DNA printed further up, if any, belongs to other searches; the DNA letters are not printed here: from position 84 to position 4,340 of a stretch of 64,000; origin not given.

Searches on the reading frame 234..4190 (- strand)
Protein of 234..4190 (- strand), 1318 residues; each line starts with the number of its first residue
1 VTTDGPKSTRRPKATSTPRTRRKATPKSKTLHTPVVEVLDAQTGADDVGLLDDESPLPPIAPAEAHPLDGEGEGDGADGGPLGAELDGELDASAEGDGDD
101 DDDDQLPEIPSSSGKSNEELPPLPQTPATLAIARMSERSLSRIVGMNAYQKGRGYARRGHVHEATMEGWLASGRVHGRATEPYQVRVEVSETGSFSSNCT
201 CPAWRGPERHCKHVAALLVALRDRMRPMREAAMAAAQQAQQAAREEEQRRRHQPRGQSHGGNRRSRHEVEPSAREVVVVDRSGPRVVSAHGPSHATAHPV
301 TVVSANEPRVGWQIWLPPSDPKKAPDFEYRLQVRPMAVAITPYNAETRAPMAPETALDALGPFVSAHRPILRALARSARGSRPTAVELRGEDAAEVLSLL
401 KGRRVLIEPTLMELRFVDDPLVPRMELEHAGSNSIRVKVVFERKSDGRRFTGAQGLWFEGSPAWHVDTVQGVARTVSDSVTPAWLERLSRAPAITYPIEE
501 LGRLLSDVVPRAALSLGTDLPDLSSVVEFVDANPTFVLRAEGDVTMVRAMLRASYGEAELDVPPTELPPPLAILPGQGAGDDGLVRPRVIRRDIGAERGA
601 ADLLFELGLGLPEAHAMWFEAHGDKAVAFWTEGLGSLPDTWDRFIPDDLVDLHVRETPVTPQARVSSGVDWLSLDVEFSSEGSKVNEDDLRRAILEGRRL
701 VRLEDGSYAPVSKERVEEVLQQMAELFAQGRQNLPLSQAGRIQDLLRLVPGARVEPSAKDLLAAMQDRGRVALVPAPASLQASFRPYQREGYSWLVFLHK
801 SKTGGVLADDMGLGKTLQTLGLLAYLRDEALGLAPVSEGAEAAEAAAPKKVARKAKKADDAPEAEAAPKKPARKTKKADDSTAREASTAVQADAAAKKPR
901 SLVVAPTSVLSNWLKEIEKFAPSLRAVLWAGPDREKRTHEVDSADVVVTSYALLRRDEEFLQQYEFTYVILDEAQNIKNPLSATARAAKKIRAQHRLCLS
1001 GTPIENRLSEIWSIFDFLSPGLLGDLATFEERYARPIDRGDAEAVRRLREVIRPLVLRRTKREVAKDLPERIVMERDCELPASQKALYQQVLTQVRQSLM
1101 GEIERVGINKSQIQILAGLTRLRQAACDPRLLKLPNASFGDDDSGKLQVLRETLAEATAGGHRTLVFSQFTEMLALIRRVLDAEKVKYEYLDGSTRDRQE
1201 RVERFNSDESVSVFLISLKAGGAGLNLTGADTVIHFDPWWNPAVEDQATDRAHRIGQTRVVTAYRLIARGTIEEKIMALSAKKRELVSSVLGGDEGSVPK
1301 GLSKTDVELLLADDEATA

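Call 13: search_protein_families(library=pfam, proteins=[window:234-4190:-], max_evalue=0.00001)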
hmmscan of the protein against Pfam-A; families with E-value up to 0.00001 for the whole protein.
window:234-4190:- (1318 aa): 4 families
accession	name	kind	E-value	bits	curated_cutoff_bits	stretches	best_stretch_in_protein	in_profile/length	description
PF00176.29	SNF2-rel_dom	-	6.1e-73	245.9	24.9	1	787-1131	1-290/290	SNF2-related domain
PF00271.37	Helicase_C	-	2.8e-23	82.7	23.5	1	1146-1256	2-110/110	Helicase conserved C-terminal domain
PF08455.15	SNF2_assoc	-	6.9e-08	32.3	27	1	388-747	5-341/373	Bacterial SNF2 helicase associated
PF04851.21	ResIII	-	9.9e-08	32.5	22.5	0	893-1004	48-163/164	Type III restriction enzyme, res subunit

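Call 66: search_protein_families(library=padloc, proteins=[window:234-4190:-], max_evalue=0.001)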
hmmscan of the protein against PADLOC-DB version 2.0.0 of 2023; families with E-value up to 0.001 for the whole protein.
window:234-4190:- (1318 aa): 31 families (the best 25 are shown)
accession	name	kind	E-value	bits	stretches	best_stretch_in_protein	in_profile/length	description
PDLC02842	DpdE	-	2.2e-153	510.5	2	900-1306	753-1166/1176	DpdE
PDLC02849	DpdE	-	9.3e-130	432.3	2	895-1297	443-839/857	DpdE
PDLC02850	DpdE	-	3.7e-128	427.2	3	888-1313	841-1262/1282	DpdE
PDLC00633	ZorD1|ZorD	-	2.1e-118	394.7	2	901-1291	495-885/908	"SWI2/SNF2 helicase, Mrr-like nuclease"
PDLC02845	DpdE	-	3.6e-111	370.9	2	901-1295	892-1277/1293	DpdE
PDLC02851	DpdE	-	2.2e-108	361.5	2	887-1307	638-1050/1055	DpdE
PDLC00629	ZorD1|ZorD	-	1.8e-97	325.4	3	940-1291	600-955/1012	"SWI2/SNF2 helicase, Mrr-like nuclease"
PDLC00632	ZorD1|ZorD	-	2.9e-97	324.8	2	941-1295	713-1084/1101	"SWI2/SNF2 helicase, Mrr-like nuclease"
PDLC00631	ZorD1|ZorD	-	3.4e-93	311.2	2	894-1291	490-910/1071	"SWI2/SNF2 helicase, Mrr-like nuclease"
PDLC00634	ZorD1|ZorD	-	2.3e-88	295.2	2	896-1268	546-938/1208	"SWI2/SNF2 helicase, Mrr-like nuclease"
PDLC02848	DpdE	-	1.1e-69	233.4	2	888-1198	393-703/856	DpdE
PDLC02854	DpdE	-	7.6e-64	214.1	2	943-1311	701-1077/1083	DpdE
PDLC00627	ZorD1|ZorD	-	1.4e-63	213.2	2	944-1264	607-958/1006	"SWI2/SNF2 helicase, Mrr-like nuclease"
PDLC00628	ZorD1|ZorD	-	1.9e-62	209.4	2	900-1268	565-944/1171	"SWI2/SNF2 helicase, Mrr-like nuclease"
PDLC02627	DrmD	-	9.2e-43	144.4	1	885-1283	334-690/748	DrmD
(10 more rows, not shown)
